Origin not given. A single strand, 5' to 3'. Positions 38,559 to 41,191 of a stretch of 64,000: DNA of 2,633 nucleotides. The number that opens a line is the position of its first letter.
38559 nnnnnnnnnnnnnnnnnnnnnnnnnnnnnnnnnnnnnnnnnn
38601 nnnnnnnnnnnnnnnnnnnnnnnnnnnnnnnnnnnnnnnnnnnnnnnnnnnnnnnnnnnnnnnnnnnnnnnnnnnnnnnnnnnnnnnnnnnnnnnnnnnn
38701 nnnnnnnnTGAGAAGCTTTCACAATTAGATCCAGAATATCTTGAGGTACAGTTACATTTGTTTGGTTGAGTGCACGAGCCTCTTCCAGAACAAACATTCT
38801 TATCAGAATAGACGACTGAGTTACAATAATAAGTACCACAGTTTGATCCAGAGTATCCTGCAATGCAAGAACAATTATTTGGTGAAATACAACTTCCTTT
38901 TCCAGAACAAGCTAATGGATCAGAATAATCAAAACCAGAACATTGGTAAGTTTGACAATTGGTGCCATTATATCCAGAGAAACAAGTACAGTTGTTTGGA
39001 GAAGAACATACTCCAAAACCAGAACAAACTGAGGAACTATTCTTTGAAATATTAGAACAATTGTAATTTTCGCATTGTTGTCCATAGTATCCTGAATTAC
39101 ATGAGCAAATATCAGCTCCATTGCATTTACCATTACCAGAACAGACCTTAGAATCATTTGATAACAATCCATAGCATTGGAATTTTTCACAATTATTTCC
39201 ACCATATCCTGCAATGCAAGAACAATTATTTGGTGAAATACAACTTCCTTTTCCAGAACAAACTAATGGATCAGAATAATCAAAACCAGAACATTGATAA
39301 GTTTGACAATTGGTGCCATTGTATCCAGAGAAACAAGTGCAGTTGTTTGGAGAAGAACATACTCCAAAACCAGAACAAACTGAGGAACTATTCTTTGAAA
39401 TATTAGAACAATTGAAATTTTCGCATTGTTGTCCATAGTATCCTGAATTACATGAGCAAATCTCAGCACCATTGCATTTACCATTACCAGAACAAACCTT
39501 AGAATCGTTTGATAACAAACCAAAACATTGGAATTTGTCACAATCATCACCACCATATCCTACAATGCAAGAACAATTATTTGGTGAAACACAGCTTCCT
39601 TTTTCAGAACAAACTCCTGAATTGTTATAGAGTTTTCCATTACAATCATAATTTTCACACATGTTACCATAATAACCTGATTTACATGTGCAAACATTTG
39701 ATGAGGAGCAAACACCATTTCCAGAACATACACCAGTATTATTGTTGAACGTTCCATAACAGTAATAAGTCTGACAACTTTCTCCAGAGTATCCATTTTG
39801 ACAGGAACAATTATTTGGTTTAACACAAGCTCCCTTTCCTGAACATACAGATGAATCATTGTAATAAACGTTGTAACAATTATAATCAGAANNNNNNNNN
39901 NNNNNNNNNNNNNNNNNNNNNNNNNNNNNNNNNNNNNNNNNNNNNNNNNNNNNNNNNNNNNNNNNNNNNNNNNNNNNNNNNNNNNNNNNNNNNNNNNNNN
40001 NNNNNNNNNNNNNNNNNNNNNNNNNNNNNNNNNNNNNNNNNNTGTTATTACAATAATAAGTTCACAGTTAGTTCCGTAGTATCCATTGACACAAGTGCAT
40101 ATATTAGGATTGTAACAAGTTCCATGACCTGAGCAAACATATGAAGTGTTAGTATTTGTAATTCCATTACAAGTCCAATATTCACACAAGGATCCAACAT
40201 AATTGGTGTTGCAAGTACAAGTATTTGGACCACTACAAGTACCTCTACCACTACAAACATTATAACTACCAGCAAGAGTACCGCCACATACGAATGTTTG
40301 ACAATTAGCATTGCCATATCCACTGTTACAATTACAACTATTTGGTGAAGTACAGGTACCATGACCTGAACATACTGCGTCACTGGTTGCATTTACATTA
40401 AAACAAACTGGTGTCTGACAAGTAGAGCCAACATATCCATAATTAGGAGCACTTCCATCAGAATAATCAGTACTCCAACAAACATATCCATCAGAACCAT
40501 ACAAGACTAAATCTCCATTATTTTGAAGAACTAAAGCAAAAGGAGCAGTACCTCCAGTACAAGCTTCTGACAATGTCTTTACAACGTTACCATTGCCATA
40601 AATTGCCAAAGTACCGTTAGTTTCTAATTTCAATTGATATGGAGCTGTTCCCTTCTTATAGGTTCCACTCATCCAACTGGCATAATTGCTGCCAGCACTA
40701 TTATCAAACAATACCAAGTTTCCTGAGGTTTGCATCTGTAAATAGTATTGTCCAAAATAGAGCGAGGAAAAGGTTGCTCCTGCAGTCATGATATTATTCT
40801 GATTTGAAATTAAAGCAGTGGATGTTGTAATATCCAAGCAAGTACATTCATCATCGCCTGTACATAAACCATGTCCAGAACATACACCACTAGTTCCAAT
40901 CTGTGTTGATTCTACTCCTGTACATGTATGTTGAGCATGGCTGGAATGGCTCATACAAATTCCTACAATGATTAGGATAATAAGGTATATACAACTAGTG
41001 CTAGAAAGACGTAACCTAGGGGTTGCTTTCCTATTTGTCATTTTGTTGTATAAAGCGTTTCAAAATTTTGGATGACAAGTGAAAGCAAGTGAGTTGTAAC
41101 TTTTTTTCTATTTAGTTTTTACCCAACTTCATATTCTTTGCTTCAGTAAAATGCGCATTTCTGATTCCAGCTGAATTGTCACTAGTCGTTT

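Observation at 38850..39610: Near-identical 351-bp tandem duplication inside the receptor ectodomain coding region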

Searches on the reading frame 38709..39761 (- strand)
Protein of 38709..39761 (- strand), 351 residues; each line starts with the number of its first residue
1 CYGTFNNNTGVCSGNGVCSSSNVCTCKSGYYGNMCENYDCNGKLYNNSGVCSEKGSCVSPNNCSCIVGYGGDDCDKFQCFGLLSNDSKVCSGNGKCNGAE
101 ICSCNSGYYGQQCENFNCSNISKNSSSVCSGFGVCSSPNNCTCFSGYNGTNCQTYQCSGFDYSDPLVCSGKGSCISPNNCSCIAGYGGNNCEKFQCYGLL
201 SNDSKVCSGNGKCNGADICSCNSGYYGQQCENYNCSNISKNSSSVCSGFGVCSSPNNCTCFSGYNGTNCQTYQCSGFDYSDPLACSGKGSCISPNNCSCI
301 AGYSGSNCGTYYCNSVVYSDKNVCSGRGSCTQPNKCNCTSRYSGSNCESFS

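Call 17: find_homologous_proteins(query=window:38709-39761:-, max_evalue=1e-20)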
Query window:38709-39761:- (351 aa): 52 proteins with E <= 1e-20 among 931 candidates.
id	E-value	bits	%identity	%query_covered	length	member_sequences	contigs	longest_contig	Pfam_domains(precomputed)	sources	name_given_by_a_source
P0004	1.9e-85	306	49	91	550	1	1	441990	PF21700.4,PF07974.20,PF25024.1,PF23301.2,PF21795.4,PF23106.2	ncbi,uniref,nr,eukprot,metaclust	ncbi:predicted protein [Naegleria gruberi]|uniref:Predicted protein n=1 Tax=Naegleria gruberi TaxID=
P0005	2.7e-83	298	40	83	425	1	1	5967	PF07974.20,PF25024.1,PF00008.34,PF23301.2,PF21795.4,PF23106.2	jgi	jgi:hypothetical protein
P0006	1.5e-74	270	41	85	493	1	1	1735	PF21700.4,PF07974.20,PF25024.1,PF00008.34,PF23301.2,PF21795.4,PF23106.2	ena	-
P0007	3.4e-62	229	38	94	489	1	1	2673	PF24973.2,PF07974.20,PF25024.1,PF23301.2,PF00053.31,PF23106.2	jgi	jgi:hypothetical protein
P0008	7.9e-55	205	39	99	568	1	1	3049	PF07974.20,PF25024.1,PF00008.34,PF23301.2,PF21795.4,PF23106.2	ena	-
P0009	1.2e-54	204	46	71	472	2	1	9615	PF00415.25,PF13540.13,PF07974.20,PF25024.1,PF23301.2,PF23106.2,PF25390.2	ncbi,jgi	jgi:hypothetical protein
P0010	2.8e-49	186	50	67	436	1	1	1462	PF02493.27,PF21700.4,PF07974.20,PF25024.1,PF00008.34,PF01436.28,PF23301.2,PF21795.4,PF25021.2,PF23106.2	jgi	jgi:hypothetical protein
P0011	2.7e-41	160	45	66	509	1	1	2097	PF00415.25,PF07974.20,PF25024.1,PF23301.2,PF23106.2,PF25390.2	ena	-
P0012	2.5e-39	154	42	66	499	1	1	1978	PF07974.20,PF25024.1,PF00008.34,PF23301.2,PF21795.4,PF23106.2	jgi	-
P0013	3.4e-39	153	49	48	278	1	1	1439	PF21700.4,PF21364.3,PF07974.20,PF25024.1,PF23301.2,PF21795.4,PF23106.2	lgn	-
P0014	1.9e-37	148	47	56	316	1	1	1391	PF07974.20,PF25024.1,PF23301.2,PF23106.2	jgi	jgi:hypothetical protein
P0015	1.9e-37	147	46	60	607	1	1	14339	PF07974.20,PF25024.1,PF23301.2,PF23106.2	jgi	jgi:hypothetical protein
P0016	6.5e-37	146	43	56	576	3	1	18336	PF21700.4,PF07974.20,PF25024.1,PF00008.34,PF23301.2,PF21795.4,PF23106.2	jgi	jgi:hypothetical protein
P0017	4.5e-36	143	42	59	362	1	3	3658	PF00415.25,PF13540.13,PF21700.4,PF07974.20,PF25024.1,PF23301.2,PF23106.2,PF25390.2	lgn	-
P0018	1.1e-35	142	42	53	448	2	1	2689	PF07974.20,PF25024.1,PF23301.2,PF23106.2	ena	-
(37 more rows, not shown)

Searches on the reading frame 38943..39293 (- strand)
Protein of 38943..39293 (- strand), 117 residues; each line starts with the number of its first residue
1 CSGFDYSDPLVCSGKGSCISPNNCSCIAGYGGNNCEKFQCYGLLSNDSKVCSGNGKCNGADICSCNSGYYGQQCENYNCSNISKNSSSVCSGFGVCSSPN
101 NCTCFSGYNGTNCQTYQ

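Call 54: search_solved_structures(query=window:38943-39293:-, max_evalue=0.001)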
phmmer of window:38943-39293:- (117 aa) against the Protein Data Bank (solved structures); distinct sequences matched with E-value up to 0.001: 2.
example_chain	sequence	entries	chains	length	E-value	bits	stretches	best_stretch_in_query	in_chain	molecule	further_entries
2ygq_A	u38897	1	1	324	3.4e-08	37.1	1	11-114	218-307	WNT INHIBITORY FACTOR 1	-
9ufe_CA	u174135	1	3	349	6.6e-06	29.6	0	11-114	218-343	OCM3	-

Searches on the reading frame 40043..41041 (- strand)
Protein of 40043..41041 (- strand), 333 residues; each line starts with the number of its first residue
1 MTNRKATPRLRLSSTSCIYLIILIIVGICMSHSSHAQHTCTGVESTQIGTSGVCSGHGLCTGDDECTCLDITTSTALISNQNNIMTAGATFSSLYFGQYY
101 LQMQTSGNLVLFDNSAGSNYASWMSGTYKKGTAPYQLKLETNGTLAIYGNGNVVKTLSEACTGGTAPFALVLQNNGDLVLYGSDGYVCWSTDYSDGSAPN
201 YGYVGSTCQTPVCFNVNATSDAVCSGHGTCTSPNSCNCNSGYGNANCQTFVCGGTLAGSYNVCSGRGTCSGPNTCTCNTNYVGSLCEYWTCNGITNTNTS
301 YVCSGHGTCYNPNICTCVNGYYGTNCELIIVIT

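Call 7: search_protein_families(library=pfam, proteins=[window:40043-41041:-], max_evalue=0.01)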
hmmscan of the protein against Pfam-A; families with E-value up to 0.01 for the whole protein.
window:40043-41041:- (333 aa): 9 families
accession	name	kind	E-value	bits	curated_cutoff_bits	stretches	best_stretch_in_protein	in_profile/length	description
PF07974.19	EGF_2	-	3.3e-12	47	22.1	3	300-326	5-32/32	EGF-like domain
PF23106.1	EGF_Teneurin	-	9.5e-10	38.8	24.3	2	303-327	5-28/30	Teneurin-like EGF domain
PF25024.1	EGF_TEN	-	6.3e-09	36.2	65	1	201-329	18-125/234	Teneurin EGF domain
PF21795.3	JAG1-like_EGF2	-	1.3e-08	35.1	27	1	306-327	2-23/25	Protein jagged-1-like, atypical EGF2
PF01453.30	B_lectin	-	6.4e-05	23.8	32.4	0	69-139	19-89/105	D-mannose binding lectin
PF21700.4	EGF_DL_JAG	-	9.9e-05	22.7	27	0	267-287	3-23/26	Delta-like/Jagged, EGF-like domain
PF23301.1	EGF_PEAR1L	-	0.0013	19.2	37.5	1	306-326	15-35/49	Platelet endothelial aggregation receptor 1-like, EGF domain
PF21364.3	EGF_FBN_1st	-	0.003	17.6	26.7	1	305-320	2-17/22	Fibrillin, first EGF domain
PF02493.26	MORN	-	0.0041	17.4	22.5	0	224-236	10-22/23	MORN repeat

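Call 57: find_homologous_proteins(query=window:40043-41041:-, max_evalue=1e-10)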
Query window:40043-41041:- (333 aa): 7 proteins with E <= 1e-10 among 990 candidates.
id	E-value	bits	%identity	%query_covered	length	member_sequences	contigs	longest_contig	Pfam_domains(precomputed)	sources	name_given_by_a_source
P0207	4.0e-33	133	44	44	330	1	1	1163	PF00415.25,PF13540.13,PF07974.20,PF25024.1,PF00008.34,PF23301.2,PF21795.4,PF23106.2,PF25390.2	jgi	jgi:hypothetical protein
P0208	4.9e-28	117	39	50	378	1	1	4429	PF25820.2,PF07974.20,PF25024.1,PF23301.2,PF23106.2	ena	-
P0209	9.1e-25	106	32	37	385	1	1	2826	PF07974.20,PF25024.1,PF23301.2,PF23106.2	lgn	-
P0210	7.6e-24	103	42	36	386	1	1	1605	PF00415.25,PF13540.13,PF07974.20,PF25024.1,PF23301.2,PF23106.2,PF25390.2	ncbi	-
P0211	2.6e-20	91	47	35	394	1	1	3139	PF07974.20,PF25024.1,PF00008.34,PF23301.2,PF23106.2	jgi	jgi:hypothetical protein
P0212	6.3e-15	74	42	38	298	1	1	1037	PF07974.20,PF25024.1,PF23106.2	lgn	-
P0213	2.9e-11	62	42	25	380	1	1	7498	PF07974.20,PF23106.2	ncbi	-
